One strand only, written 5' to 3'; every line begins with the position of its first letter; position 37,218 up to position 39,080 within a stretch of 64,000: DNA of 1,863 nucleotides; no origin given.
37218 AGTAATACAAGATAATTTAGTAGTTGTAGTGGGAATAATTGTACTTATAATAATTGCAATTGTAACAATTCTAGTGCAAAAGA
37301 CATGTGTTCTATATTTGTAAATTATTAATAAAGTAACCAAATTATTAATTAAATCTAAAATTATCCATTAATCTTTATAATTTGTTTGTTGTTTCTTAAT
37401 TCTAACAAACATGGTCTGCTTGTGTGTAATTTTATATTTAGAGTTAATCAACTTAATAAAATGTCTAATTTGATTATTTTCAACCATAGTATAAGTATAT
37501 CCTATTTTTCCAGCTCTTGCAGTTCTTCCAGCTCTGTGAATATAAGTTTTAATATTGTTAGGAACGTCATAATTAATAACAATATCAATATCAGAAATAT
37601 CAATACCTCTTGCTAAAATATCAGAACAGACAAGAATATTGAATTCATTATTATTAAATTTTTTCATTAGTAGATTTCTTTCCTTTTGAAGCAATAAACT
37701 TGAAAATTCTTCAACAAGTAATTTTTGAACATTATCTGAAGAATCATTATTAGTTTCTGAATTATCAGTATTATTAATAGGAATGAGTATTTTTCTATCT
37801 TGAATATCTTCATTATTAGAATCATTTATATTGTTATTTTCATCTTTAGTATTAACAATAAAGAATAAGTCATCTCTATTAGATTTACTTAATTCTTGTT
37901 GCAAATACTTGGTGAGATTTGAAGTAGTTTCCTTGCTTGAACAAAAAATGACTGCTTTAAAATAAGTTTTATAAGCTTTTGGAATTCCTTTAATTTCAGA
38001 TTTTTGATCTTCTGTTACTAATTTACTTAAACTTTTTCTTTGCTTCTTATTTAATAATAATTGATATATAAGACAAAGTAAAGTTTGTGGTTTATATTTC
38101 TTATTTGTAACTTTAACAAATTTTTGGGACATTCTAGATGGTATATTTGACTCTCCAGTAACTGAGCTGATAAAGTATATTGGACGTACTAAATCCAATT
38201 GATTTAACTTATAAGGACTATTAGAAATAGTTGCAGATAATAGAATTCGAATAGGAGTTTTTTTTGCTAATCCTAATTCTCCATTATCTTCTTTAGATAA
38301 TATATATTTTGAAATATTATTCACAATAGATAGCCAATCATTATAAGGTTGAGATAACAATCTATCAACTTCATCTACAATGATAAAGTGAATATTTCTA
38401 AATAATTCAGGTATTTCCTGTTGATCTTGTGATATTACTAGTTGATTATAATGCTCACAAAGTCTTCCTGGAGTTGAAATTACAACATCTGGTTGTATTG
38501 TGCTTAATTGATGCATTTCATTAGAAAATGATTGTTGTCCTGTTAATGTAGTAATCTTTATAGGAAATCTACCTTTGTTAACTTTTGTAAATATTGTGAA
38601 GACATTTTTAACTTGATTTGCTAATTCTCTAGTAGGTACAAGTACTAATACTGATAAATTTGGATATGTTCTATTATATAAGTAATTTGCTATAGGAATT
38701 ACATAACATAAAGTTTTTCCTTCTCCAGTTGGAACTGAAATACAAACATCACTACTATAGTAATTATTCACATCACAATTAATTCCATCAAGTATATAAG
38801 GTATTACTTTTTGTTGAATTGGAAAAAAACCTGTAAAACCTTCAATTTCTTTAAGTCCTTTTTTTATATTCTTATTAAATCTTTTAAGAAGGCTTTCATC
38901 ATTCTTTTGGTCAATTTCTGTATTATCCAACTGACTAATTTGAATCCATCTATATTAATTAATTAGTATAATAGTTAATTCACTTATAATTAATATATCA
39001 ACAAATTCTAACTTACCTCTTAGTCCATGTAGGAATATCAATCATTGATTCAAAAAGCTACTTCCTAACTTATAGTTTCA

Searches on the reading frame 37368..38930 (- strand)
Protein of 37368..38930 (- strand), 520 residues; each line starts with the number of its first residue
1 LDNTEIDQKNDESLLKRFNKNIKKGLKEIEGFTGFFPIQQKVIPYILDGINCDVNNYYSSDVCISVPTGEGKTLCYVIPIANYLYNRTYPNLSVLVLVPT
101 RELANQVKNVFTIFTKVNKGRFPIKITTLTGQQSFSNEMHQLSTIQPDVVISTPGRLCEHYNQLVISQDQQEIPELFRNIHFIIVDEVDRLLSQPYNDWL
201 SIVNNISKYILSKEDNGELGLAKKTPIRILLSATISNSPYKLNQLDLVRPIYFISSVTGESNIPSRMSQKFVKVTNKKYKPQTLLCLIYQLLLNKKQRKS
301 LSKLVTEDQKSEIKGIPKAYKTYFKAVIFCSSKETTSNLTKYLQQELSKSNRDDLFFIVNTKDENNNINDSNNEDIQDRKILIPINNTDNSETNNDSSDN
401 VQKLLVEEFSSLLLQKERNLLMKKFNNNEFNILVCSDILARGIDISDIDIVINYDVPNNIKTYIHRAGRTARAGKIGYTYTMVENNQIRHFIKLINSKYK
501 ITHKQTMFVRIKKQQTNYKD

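Call 15: search_protein_families(library=pfam, proteins=[window:37368-38930:-], max_evalue=0.001)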
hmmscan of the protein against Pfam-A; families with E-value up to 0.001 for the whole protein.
window:37368-38930:- (520 aa): 3 families
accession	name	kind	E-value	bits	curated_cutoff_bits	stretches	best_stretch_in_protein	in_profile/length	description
PF00270.35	DEAD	-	2.7e-32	112.3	26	1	37-239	2-164/167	DEAD/DEAH box helicase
PF00271.37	Helicase_C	-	4.3e-24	85.3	23.5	1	377-474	14-110/110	Helicase conserved C-terminal domain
PF04851.21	ResIII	-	9.6e-15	55.3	22.5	1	37-210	6-154/164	Type III restriction enzyme, res subunit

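Call 50: find_homologous_proteins(query=window:37368-38930:-, max_evalue=1e-20)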
Query window:37368-38930:- (520 aa): 2666 proteins with E <= 1e-20 among 8000 candidates; the best 120 are listed.
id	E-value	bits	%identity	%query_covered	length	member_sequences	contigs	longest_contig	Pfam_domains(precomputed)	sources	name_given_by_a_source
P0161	0.0e+0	1141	100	100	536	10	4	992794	PF00270.36,PF00271.38,PF04851.22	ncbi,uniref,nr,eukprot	ncbi:eIF4a-1-like RNA SFII helicase Dbp6p [Cryptosporidium parvum]|uniref:ATP-dependent RNA helicase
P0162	3.3e-297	1004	87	99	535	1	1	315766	PF00270.36,PF00271.38,PF04851.22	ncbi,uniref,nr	ncbi:EIF4a-1 family RNA SFII helicase [Cryptosporidium ubiquitum]|uniref:ATP-dependent RNA helicase 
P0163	7.0e-278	940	85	95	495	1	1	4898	PF00270.36,PF00271.38,PF04851.22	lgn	-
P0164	1.6e-242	824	71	99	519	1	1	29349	PF00270.36,PF00271.38,PF04851.22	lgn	-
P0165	4.6e-228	776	74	90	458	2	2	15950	PF00270.36,PF00271.38,PF04851.22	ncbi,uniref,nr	ncbi:eIF4a-1-like RNA SFII helicase Dbp6p [Cryptosporidium canis]|uniref:ATP-dependent RNA helicase 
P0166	5.8e-198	677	60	99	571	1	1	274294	PF00270.36,PF00271.38,PF04851.22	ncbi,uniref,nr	ncbi:hypothetical protein FG386_001795 [Cryptosporidium ryanae]|uniref:uncharacterized protein n=1 T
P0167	5.3e-194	664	61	98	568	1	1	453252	PF00270.36,PF00271.38,PF04851.22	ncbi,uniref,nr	ncbi:hypothetical protein FG379_003274 [Cryptosporidium bovis]|uniref:uncharacterized protein n=1 Ta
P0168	9.2e-194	663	60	98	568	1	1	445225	PF00270.36,PF00271.38,PF04851.22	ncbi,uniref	ncbi:hypothetical protein RS030_4593 [Cryptosporidium xiaoi]|uniref:ATP-dependent RNA helicase n=1 T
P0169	2.4e-152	526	52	98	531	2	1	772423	PF00270.36,PF00271.38,PF04851.22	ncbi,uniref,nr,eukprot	ncbi:ATP-dependent RNA helicase DBP6, putative [Cryptosporidium muris RN66]|uniref:ATP-dependent RNA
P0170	3.0e-115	404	50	80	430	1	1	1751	PF00270.36,PF00271.38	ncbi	ncbi:putative ATP-dependent RNA helicase DBP6 [Cryptosporidium serpentis]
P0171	6.9e-83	297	35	90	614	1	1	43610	PF00270.36,PF00271.38,PF04851.22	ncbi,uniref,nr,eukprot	ncbi:DEAD/DEAH box helicase domain-containing protein [Cardiosporidium cionae]|uniref:ATP-dependent 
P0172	9.9e-61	224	32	95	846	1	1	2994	PF00270.36,PF00271.38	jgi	-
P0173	2.0e-55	207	32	50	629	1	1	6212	PF00270.36,PF00271.38,PF04851.22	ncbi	ncbi:13565_t:CDS:10, partial [Racocetra persica]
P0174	1.1e-54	204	31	50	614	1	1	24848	PF00270.36,PF00271.38,PF04851.22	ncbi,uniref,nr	ncbi:20094_t:CDS:10 [Cetraspora pellucida]|uniref:ATP-dependent RNA helicase n=1 Tax=Cetraspora pell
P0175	5.1e-54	202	32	89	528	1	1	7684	PF00270.36,PF00271.38,PF04851.22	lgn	-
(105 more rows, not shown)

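Call 58: find_encoding_contigs(protein=P0162, flank=10000, max_places=1)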
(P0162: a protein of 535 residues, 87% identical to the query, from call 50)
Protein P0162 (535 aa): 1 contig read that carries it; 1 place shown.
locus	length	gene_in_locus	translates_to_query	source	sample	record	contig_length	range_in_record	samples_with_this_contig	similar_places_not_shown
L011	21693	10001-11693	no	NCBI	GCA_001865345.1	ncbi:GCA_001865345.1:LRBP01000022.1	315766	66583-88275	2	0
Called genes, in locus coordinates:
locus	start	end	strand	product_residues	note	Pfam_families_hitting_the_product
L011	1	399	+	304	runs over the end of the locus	PF17800:NPL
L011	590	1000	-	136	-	-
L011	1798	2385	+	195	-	PF05700:BCAS2 (weak)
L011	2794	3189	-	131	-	PF01282:Ribosomal_S24e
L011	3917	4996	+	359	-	PF04427:Brix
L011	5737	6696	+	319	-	-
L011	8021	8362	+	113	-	PF00428:Ribosomal_60s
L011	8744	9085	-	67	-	PF01779:Ribosomal_L29e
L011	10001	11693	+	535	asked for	PF04851:ResIII, PF00270:DEAD, PF00271:Helicase_C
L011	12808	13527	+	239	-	-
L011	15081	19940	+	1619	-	PF01580:FtsK_SpoIIIE (faint), PF00005:ABC_tran, PF00350:Dynamin_N (faint), PF01926:MMR_HSR1 (faint), PF13191:AAA_16 (faint), PF13401:AAA_22 (faint), PF00664:ABC_membrane, PF00005:ABC_tran, +1 more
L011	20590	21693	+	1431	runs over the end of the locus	PF03193:RsgA_GTPase (faint), PF00005:ABC_tran, PF01926:MMR_HSR1 (faint), PF02463:SMC_N (faint), PF13191:AAA_16 (faint), PF13555:AAA_29 (faint), PF20720:nSTAND3 (faint), PF00005:ABC_tran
